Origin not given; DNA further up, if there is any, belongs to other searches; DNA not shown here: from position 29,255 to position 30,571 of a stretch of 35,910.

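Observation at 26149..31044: Orphan corrinoid methyl-transfer trio embedded among class B-like rSAM genes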

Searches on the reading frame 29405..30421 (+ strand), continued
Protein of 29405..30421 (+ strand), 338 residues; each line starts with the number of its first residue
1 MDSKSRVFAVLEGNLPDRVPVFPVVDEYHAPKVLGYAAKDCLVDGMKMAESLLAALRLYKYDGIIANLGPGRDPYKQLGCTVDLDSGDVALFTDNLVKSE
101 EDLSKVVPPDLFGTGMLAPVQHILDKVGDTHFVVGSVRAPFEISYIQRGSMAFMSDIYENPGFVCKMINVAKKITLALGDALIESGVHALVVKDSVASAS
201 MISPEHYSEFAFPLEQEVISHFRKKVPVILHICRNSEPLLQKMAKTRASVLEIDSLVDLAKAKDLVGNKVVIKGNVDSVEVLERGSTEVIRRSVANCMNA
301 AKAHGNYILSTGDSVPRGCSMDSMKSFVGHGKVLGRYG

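Call 42: search_protein_families(library=pfam, proteins=[L010:1797-2663:+, L010:2660-3694:+, L010:3800-5857:+, L010:5845-6939:-, L009:2182-3045:+, L009:3046-4080:+, L009:4112-4591:-, L008:9305-9988:+, L008:11710-12732:+], max_evalue=0.001)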
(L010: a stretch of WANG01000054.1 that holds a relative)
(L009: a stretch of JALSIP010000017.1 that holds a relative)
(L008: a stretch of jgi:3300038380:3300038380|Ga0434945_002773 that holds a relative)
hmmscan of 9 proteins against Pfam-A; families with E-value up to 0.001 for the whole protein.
L010:1797-2663:+ (288 aa): 4 families
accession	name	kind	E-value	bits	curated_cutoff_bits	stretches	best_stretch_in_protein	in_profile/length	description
PF02629.25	CoA_binding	-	3.7e-26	92.1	22.3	1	8-100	1-97/97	CoA binding domain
PF00549.24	Ligase_CoA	-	1.3e-22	80.7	24.5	1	152-271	1-127/128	CoA-ligase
PF13607.11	Succ_CoA_lig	-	4.5e-13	49.6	27.4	1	146-256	1-111/138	Succinyl-CoA ligase like flavodoxin domain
PF13380.12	CoA_binding_2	-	1e-05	26.4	22.8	1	13-129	3-114/116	CoA binding domain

L010:2660-3694:+ (344 aa): 1 family
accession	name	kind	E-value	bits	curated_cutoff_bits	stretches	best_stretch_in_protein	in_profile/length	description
PF01208.23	URO-D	-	2.2e-124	415.4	23.9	1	3-338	2-345/346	Uroporphyrinogen decarboxylase (URO-D)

L010:3800-5857:+ (685 aa): 2 families
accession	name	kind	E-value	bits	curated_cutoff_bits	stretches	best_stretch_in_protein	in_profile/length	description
PF02516.20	STT3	-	7.8e-12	45.8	24.5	1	18-425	9-404/405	Oligosaccharyl transferase STT3, N-terminal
PF21436.2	STT3-PglB_core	-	5e-05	24.3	23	1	507-531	5-29/131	STT3/PglB/AglB core domain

L010:5845-6939:- (364 aa): 1 family
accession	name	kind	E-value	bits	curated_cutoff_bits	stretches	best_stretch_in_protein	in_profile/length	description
PF01264.26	Chorismate_synt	-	1.2e-142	474.9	27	1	9-350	1-326/327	Chorismate synthase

L009:2182-3045:+ (287 aa): 4 families
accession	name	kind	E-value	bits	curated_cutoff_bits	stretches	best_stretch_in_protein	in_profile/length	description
PF02629.25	CoA_binding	-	9.5e-25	87.6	22.3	1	8-99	2-97/97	CoA binding domain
PF00549.24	Ligase_CoA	-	2.6e-23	83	24.5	1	151-270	1-127/128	CoA-ligase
PF13607.11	Succ_CoA_lig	-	2.8e-13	50.2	27.4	1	146-253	2-109/138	Succinyl-CoA ligase like flavodoxin domain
PF13380.12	CoA_binding_2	-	1.5e-05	25.9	22.8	1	15-128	6-114/116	CoA binding domain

L009:3046-4080:+ (344 aa): 1 family
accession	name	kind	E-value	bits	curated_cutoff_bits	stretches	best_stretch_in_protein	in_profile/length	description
PF01208.23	URO-D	-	2.6e-125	418.4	23.9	1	2-337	2-345/346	Uroporphyrinogen decarboxylase (URO-D)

L009:4112-4591:- (159 aa): 0 families

L008:9305-9988:+ (227 aa): 0 families

L008:11710-12732:+ (340 aa): 1 family
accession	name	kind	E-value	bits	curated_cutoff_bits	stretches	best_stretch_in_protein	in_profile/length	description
PF11376.13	DUF3179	-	4e-100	335.5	27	1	78-335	1-292/292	Protein of unknown function (DUF3179)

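Call 60: predict_structure(alignment_id=A1)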
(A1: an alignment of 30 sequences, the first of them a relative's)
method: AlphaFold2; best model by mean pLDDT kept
length: 338 residues; sequences in the alignment: 30
mean_pLDDT: 93.5   pTM: 0.92
mean pLDDT of the five models: 93.5, 93.2, 91.6, 90.6, 90.3
residues with pLDDT >= 90: 273; 70-90: 64; 50-70: 1; < 50: 0
segments of 3 or more residues with pLDDT < 50: none
pLDDT, mean of each block of 10 residues (from residue 1): 96 96 92 93 96 98 95 92 83 94 95 93 97 97 96 96 97 98 98 89 94 98 98 87 94 86 87 87 92 94 93 88 97 93
secondary structure, 60 per line:
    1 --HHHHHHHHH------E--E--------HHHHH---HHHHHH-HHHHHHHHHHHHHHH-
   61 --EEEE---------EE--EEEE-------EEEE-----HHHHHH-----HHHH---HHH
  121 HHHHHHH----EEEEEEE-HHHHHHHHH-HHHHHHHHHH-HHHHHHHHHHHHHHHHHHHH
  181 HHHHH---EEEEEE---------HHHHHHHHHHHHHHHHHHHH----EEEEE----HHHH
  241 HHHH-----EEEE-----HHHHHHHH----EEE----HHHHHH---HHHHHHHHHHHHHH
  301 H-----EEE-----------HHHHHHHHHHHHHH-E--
elements in order: H3-11 H30-34 H38-43 H45-59 E63-66 E80-83 E91-94 H100-105 H111-114 H118-127 E132-138 H140-148 H150-159 H161-185 E189-194 H204-223 E228-232 H237-244 E250-253 H259-266 E271-273 H278-283 H287-301 E307-309 H321-334

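Call 62: fold_search(model_id=the predicted structure, library=pdb)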
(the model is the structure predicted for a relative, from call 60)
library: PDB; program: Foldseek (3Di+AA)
matches with E <= 10: 1625; with E <= 0.001: 119
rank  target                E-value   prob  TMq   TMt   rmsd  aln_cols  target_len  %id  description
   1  4ay7_A                5.4e-20  1.00  0.85  0.85   3.1       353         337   21  methyltransferase from Methanosarcina mazei (released 2012-10-31)
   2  4ay8_A                2.0e-19  1.00  0.85  0.85   3.0       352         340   22  SeMet-derivative of a methyltransferase from M. mazei (released 2012-10-31)
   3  6w2o                  3.5e-18  1.00  0.83  0.79   3.3       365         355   18  Crystal structure of uroporphyrinogen III decarboxylate (hemE) from Stenotrophomonas maltophilia (released 2020-04-22)
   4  4zr8_A                4.1e-18  1.00  0.84  0.80   3.3       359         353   19  Structure of uroporphyrinogen decarboxylase from Acinetobacter baumannii (released 2015-06-03)
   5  1j93                  8.0e-18  1.00  0.81  0.80   3.2       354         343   21  Crystal Structure and Substrate Binding Modeling of the Uroporphyrinogen-III Decarboxylase from Nicotiana tabacum: Impli (released 2001-10-17)
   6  4zr8_B                1.6e-17  1.00  0.84  0.80   2.8       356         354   18  Structure of uroporphyrinogen decarboxylase from Acinetobacter baumannii (released 2015-06-03)
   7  1jpk                  1.8e-17  1.00  0.84  0.79   3.2       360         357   18  Gly156Asp mutant of Human UroD, human uroporphyrinogen III decarboxylase (released 2001-12-19)
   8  4exq                  4.6e-17  1.00  0.82  0.78   3.1       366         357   18  CRYSTAL STRUCTURE of UROPORPHYRINOGEN DECARBOXYLASE (UPD) FROM BURKHOLDERIA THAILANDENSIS E264 (released 2012-05-16)
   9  3gw3                  5.2e-17  1.00  0.82  0.78   3.3       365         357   18  human UROD mutant K297N (released 2009-07-07)
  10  1jpi                  5.8e-17  1.00  0.84  0.80   3.2       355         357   18  Phe232Leu mutant of human UROD, human uroporphyrinogen III decarboxylase (released 2001-12-19)
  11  1jph                  5.8e-17  1.00  0.83  0.79   3.3       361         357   18  Ile260Thr mutant of Human UroD, human uroporphyrinogen III decarboxylase (released 2001-12-19)
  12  1r3s                  7.6e-17  1.00  0.83  0.80   3.3       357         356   18  Uroporphyrinogen Decarboxylase single mutant D86G in complex with coproporphyrinogen-I (released 2003-12-09)
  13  3cyv                  8.5e-17  1.00  0.84  0.81   3.0       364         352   20  Crystal structure of uroporphyrinogen decarboxylase from Shigella flexineri: new insights into its catalytic mechanism (released 2009-04-28)
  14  1r3y                  1.3e-16  1.00  0.83  0.79   3.4       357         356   18  Uroporphyrinogen Decarboxylase in complex with coproporphyrinogen-III (released 2003-12-09)
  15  1uro                  1.7e-16  1.00  0.83  0.79   3.3       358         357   18  UROPORPHYRINOGEN DECARBOXYLASE (released 1998-08-26)
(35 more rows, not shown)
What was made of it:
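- On MtaA / MtbA methylcobamide:CoM methyltransferase: AF2 pLDDT 93.5; Foldseek top hit 4AY7, TM 0.85 (calls 60, 62).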

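Call 63: find_encoding_contigs(protein=P0006, flank=10000, max_places=1)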
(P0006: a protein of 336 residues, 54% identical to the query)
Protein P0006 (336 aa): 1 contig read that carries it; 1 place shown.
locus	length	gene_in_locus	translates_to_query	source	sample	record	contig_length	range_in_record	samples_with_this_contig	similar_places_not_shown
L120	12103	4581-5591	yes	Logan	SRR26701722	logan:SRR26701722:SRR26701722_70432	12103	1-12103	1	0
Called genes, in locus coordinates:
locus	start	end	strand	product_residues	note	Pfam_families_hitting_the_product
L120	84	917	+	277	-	PF01522:Polysacc_deac_1, PF10096:DUF2334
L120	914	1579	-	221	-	PF01209:Ubie_methyltran (weak), PF13489:Methyltransf_23, PF05148:Methyltransf_8 (faint), PF05175:MTS (faint), PF13847:Methyltransf_31, PF08241:Methyltransf_11, PF08242:Methyltransf_12, PF13649:Methyltransf_25, +1 more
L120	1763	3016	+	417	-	PF01943:Polysacc_synt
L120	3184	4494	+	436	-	PF01507:PAPS_reduct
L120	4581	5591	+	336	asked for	PF01208:URO-D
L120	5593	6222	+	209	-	PF02607:B12-binding_2, PF02310:B12-binding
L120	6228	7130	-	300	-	-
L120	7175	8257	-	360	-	PF04055:Radical_SAM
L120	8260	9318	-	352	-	PF13506:Glyco_transf_21, PF00535:Glycos_transf_2, PF10111:Glyco_tranf_2_2, PF13641:Glyco_tranf_2_3, PF13632:Glyco_trans_2_3 (weak)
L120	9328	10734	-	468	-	PF02310:B12-binding, PF04055:Radical_SAM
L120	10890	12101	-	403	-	?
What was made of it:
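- A third variant, L120, sits with Polysacc_synt flippase and deacetylase genes (call 63).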

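Call 64: find_encoding_contigs(protein=P0008, flank=10000, max_places=1)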
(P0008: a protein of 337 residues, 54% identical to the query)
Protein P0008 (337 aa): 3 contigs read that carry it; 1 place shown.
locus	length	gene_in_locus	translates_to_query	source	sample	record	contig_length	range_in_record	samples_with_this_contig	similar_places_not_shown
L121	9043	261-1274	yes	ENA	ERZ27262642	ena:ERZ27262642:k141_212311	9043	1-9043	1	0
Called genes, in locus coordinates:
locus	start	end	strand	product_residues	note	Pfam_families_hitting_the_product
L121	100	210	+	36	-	-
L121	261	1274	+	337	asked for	PF01208:URO-D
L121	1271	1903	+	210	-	PF02607:B12-binding_2, PF02310:B12-binding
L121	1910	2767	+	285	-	PF02629:CoA_binding, PF13380:CoA_binding_2 (faint), PF13607:Succ_CoA_lig, PF00549:Ligase_CoA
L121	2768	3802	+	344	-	PF01208:URO-D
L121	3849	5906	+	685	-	PF21436:STT3-PglB_core (weak)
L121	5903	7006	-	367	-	PF01264:Chorismate_synt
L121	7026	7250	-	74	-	-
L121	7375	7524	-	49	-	-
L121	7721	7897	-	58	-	-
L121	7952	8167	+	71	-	-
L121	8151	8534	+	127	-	PF01850:PIN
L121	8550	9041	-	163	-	?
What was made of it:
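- On Three-component corrinoid methyltransferase system (MT1 + CoP + MT2, plus activator): The second URO-D in L009, L010 and L121 is a bona fide HemE (415 bits) (calls 42, 64).
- Tried and rejected: Pfam shows it is a true HemE (415 bits), sitting with SucD and AglB (calls 42, 64).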

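Call 65: find_encoding_contigs(protein=P0003, flank=10000, max_places=1)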
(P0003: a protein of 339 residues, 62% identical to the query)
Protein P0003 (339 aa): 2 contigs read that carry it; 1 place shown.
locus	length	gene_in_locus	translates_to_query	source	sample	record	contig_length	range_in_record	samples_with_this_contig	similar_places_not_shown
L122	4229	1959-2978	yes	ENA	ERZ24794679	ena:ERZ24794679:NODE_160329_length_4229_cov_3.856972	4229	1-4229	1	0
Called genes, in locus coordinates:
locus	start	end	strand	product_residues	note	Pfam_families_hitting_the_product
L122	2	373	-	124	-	?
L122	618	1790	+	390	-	PF17651:Raco_middle, PF14574:RACo_C_ter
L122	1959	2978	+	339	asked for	PF01208:URO-D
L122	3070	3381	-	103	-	PF01797:Y1_Tnp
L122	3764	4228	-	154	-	?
